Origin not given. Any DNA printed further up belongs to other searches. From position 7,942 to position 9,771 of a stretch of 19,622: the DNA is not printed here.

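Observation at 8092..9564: Predicted YeiH::c-type cytochrome chimera raises topology and maturation questions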

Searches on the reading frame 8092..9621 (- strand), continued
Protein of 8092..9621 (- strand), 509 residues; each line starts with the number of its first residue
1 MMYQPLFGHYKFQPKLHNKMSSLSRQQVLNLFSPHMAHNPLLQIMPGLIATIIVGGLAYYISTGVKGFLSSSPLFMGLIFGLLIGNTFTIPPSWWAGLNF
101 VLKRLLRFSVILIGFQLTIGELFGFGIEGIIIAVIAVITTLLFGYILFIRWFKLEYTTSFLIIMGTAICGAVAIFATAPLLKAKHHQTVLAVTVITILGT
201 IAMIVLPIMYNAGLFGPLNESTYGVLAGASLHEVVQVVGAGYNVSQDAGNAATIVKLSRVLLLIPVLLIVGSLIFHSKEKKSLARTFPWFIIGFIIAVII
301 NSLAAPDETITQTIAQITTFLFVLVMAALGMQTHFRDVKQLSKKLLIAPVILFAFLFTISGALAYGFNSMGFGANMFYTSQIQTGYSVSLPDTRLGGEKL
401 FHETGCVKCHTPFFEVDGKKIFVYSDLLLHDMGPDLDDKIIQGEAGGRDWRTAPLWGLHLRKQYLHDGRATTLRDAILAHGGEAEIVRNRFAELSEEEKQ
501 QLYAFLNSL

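Call 16: search_solved_structures(query=window:8092-9564:-, max_evalue=0.01, show_alignments=2)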
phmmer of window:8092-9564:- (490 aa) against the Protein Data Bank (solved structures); distinct sequences matched with E-value up to 0.01: 2.
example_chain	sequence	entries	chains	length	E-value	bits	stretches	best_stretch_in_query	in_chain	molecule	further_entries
3o5c_A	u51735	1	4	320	0.00042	22.6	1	375-490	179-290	Cytochrome c551 peroxidase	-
1iqc_A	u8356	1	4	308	0.0058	18.9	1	371-489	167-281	di-heme peroxidase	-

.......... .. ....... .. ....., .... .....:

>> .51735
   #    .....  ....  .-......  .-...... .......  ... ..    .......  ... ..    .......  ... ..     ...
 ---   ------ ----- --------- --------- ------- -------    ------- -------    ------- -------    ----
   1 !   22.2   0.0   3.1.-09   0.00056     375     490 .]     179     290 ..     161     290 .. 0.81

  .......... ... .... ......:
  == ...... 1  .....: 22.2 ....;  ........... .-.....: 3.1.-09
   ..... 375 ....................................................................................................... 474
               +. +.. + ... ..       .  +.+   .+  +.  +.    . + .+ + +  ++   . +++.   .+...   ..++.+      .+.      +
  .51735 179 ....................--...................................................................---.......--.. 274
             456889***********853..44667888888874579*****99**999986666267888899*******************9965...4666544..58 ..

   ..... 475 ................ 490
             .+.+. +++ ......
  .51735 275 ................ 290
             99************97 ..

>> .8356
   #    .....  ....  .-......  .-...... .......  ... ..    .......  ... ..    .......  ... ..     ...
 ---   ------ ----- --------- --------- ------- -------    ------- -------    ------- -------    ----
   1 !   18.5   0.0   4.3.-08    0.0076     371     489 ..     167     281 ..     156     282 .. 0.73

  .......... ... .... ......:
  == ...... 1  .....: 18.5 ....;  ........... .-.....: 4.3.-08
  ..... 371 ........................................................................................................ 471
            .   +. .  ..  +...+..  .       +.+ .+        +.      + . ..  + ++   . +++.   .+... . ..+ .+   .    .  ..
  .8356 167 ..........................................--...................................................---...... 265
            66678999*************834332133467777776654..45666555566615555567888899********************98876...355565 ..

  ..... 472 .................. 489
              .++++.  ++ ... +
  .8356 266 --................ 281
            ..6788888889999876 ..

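Call 18: search_solved_structures(query=A1, max_evalue=0.01, show_alignments=1)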
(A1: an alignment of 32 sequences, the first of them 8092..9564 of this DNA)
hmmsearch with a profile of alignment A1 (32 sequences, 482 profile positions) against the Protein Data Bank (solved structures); distinct sequences matched with E-value up to 0.01: 5.
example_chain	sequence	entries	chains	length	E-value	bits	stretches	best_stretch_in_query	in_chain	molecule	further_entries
9l08_A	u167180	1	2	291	7.6e-05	24.5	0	355-388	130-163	Covalently Connected Cytochrome c555 trimer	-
1iqc_A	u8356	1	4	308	0.0036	19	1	356-482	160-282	di-heme peroxidase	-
1eb7_A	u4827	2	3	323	0.005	18.5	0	361-482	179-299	CYTOCHROME C551 PEROXIDASE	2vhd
9t5t_V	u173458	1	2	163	0.0053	18.4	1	325-396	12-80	Photosystem II extrinsic protein V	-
5c2v_C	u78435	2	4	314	0.0061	18.2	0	424-482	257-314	HYDRAZINE SYNTHASE GAMMA SUBUNIT | Hypothetical (Di heme) protein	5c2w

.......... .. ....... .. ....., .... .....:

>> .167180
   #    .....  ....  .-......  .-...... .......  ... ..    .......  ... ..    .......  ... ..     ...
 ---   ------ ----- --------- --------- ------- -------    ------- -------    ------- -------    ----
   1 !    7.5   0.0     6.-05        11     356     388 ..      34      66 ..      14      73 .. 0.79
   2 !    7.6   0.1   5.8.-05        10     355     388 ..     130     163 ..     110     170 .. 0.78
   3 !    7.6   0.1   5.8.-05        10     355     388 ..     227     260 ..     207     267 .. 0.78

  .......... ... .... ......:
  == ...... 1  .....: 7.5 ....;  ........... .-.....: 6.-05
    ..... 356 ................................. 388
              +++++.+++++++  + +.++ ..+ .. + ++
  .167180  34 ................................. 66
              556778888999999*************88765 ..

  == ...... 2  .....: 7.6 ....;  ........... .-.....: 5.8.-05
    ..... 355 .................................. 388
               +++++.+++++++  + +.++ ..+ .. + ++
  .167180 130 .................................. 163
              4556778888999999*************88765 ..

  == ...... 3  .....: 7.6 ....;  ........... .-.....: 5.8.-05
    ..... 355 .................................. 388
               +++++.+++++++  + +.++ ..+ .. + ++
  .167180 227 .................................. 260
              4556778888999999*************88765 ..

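Call 19: find_encoding_contigs(protein=P0069, flank=6000, max_places=2)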
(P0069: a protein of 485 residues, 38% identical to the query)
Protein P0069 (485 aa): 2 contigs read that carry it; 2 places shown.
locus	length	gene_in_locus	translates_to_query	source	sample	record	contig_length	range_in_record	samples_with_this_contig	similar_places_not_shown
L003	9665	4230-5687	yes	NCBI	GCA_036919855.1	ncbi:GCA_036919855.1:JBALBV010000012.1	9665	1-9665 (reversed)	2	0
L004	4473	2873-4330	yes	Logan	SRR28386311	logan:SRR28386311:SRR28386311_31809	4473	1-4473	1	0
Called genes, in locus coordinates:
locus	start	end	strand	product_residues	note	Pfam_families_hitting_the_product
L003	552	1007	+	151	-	PF01471:PG_binding_1 (weak)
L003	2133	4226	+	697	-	-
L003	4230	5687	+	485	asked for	PF03601:Cons_hypoth698, PF06537:DHOR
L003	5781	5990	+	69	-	-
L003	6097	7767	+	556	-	PF00732:GMC_oxred_N, PF05199:GMC_oxred_C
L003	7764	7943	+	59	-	-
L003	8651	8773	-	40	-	PF00805:Pentapeptide (weak)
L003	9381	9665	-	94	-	PF22727:NCH2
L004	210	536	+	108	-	-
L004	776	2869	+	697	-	-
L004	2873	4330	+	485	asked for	PF03601:Cons_hypoth698, PF06537:DHOR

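Call 20: find_encoding_contigs(protein=P0006, flank=6000, max_places=2)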
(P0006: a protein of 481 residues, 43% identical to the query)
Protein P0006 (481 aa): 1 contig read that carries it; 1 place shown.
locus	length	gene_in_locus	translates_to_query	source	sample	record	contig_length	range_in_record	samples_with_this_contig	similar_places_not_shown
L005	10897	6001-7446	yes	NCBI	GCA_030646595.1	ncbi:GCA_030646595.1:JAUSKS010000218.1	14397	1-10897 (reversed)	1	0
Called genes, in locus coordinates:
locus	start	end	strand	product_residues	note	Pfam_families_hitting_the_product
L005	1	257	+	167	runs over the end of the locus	PF03872:RseA_N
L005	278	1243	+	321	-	PF03888:MucB_RseB, PF17188:MucB_RseB_C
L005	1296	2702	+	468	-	PF00089:Trypsin, PF10459:Peptidase_S46 (faint), PF13365:Trypsin_2, PF00595:PDZ, PF13180:PDZ_2, PF17820:PDZ_6, PF13180:PDZ_2, PF17820:PDZ_6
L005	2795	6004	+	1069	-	PF01145:Band_7 (weak)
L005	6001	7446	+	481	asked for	PF03601:Cons_hypoth698, PF06537:DHOR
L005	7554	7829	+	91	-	PF00886:Ribosomal_S16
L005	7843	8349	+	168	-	PF01782:RimM, PF05239:PRC, PF24986:PRC_RimM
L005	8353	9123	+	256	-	PF01746:tRNA_m1G_MT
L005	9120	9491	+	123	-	PF01245:Ribosomal_L19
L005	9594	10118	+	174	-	PF01035:DNA_binding_1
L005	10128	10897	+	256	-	PF02899:Phage_int_SAM_1, PF13495:Phage_int_SAM_4, PF00589:Phage_integrase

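Call 25: find_related_loci(query=A1, collection=genome_contigs, flank=6000)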
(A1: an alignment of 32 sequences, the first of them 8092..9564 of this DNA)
Query A1 (490 aa) in genome_contigs; peptide patterns used: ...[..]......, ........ (x = any residue, [..] = any of these).
600 stretches matched a pattern (row limit reached: there are more); 593 encode a relative of the query (tblastn E <= 1e-3); the best 80 are kept; 80 distinct loci.
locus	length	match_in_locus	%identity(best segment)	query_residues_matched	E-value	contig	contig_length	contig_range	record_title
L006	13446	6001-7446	42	4-490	3e-107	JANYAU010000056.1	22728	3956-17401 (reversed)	MAG: Betaproteobacteria bacterium isolate GL140_5_metabat_36 GL140_5_k141_2968516, whole genome shotgun sequence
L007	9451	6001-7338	40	41-490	7e-94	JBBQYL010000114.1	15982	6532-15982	MAG: Burkholderiales bacterium isolate Co_metawrap_2161 Cmw_2161_k141_26777858_length_15982_cov_10.0000, whole genome sh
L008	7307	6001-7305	38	26-452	4e-69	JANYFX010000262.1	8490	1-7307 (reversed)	MAG: Rhizobacter sp. isolate 339R_metabinner_96_sub 339R_k141_1597556, whole genome shotgun sequence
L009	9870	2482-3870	39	25-486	3e-105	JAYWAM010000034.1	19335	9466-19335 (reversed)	MAG: Betaproteobacteria bacterium isolate GL92_UP_metabinner_4_sub GL92_UP_metabinner_4_sub_33, whole genome shotgun seq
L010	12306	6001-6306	58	378-479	3e-34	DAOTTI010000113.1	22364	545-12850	MAG TPA_asm: Chloroflexota bacterium isolate B73_147 k87_902463, whole genome shotgun sequence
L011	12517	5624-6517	32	239-490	4e-32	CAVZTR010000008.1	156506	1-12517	MAG: uncultured Alphaproteobacteria bacterium isolate MFD09730.bin.1.57 genome assembly, contig: contig_3894, whole geno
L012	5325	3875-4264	50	376-490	1e-31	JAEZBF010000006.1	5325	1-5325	MAG: Proteobacteria bacterium isolate OH_CBrB_183 k127_2450396, whole genome shotgun sequence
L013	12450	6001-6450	46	357-490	3e-31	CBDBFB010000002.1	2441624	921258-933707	MAG: uncultured Candidatus Binatia bacterium isolate 1f458a18-970d-4e2d-a946-a0f588cd1ee1 genome assembly, contig: conti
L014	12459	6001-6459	43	353-490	3e-31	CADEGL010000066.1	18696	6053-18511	MAG: uncultured Alphaproteobacteria bacterium isolate Alphaproteobacteria sp. RBC064 genome assembly, contig: MAG064_66,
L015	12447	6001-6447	45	358-490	6e-31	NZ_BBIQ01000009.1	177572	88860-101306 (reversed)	Pseudomonas fulva NBRC 16637 = DSM 17717 strain NBRC 16637, whole genome shotgun sequence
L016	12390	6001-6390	48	376-490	4e-31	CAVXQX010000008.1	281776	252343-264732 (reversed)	MAG: uncultured Alphaproteobacteria bacterium isolate MFD02134.bin.2.182 genome assembly, contig: contig_3588, whole gen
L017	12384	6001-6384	48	378-490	9e-31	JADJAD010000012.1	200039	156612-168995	MAG: Gemmatimonadetes bacterium isolate AalW_18-Q3-R10-53_BATAC.281 tig00009929-10-2001110, whole genome shotgun sequenc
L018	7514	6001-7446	49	362-490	8e-31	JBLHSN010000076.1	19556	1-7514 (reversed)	MAG: Myxococcota bacterium isolate 3300049783_116 Ga0491198_0003342, whole genome shotgun sequence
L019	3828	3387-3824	46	365-490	8e-31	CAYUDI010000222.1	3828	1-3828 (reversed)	MAG TPA_asm: uncultured Bifidobacterium sp. isolate SRP193358_co1_564 genome assembly, contig: NODE_78410_length_3828_co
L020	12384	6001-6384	48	378-490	9e-31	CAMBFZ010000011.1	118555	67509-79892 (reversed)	MAG: Bordetella parapertussis isolate TrE-25oct19-242 genome assembly, contig: TrE-25oct19-C51, whole genome shotgun seq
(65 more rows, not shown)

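Call 26: list_cluster_members(proteins=[window:8092-9621:-, window:9566-11650:-, window:11647-13323:-, window:7286-8095:+, window:4798-7047:+, window:349-3465:+])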
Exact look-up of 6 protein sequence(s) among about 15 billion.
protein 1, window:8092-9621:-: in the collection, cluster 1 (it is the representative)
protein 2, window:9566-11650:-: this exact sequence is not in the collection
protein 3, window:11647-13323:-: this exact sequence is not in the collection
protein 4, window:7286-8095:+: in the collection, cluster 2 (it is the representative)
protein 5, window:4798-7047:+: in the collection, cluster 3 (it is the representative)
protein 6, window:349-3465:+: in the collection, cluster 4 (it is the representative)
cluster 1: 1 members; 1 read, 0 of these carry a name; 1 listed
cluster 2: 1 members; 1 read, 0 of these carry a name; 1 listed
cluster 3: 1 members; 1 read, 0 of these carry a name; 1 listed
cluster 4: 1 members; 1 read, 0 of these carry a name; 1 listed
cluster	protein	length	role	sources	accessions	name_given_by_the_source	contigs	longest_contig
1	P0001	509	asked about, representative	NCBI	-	-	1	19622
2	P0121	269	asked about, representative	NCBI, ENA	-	-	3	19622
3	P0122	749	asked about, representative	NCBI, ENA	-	-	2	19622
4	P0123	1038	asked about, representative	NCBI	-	-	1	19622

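Call 27: predict_structure(alignment_id=A1)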
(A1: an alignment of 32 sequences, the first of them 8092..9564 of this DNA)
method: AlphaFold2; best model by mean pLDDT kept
length: 490 residues; sequences in the alignment: 32
mean_pLDDT: 64.2   pTM: 0.56
mean pLDDT of the five models: 64.2, 64.0, 63.7, 63.1, 60.0
residues with pLDDT >= 90: 66; 70-90: 106; 50-70: 202; < 50: 116
segments of 3 or more residues with pLDDT < 50: 1-3, 194-196, 356-372, 386-398, 400-459, 461-465
pLDDT, mean of each block of 10 residues (from residue 1): 55 64 92 96 77 82 92 92 89 86 74 71 75 69 63 55 53 55 53 50 51 51 57 63 68 66 67 89 89 89 91 74 57 64 59 48 38 58 53 43 40 37 34 37 38 45 51 75 66
secondary structure, 60 per line:
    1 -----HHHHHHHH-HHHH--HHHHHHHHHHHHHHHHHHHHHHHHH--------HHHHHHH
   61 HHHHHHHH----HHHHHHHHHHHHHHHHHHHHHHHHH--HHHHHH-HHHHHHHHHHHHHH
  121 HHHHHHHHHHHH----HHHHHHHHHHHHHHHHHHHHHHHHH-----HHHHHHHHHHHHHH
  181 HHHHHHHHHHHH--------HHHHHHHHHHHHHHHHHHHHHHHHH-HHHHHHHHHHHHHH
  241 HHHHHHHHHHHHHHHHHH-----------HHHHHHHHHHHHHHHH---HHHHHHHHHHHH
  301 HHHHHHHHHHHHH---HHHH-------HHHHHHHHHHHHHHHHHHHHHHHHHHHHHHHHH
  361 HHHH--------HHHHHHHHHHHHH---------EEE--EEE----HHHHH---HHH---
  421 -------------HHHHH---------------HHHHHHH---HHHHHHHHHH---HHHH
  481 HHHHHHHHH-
elements in order: H6-13 H15-18 H21-45 H54-68 H73-97 H100-105 H107-132 H137-161 H167-192 H201-225 H227-258 H270-285 H289-313 H317-320 H328-364 H373-385 E395-397 E400-402 H407-411 H434-438 H454-460 H464-473 H477-489
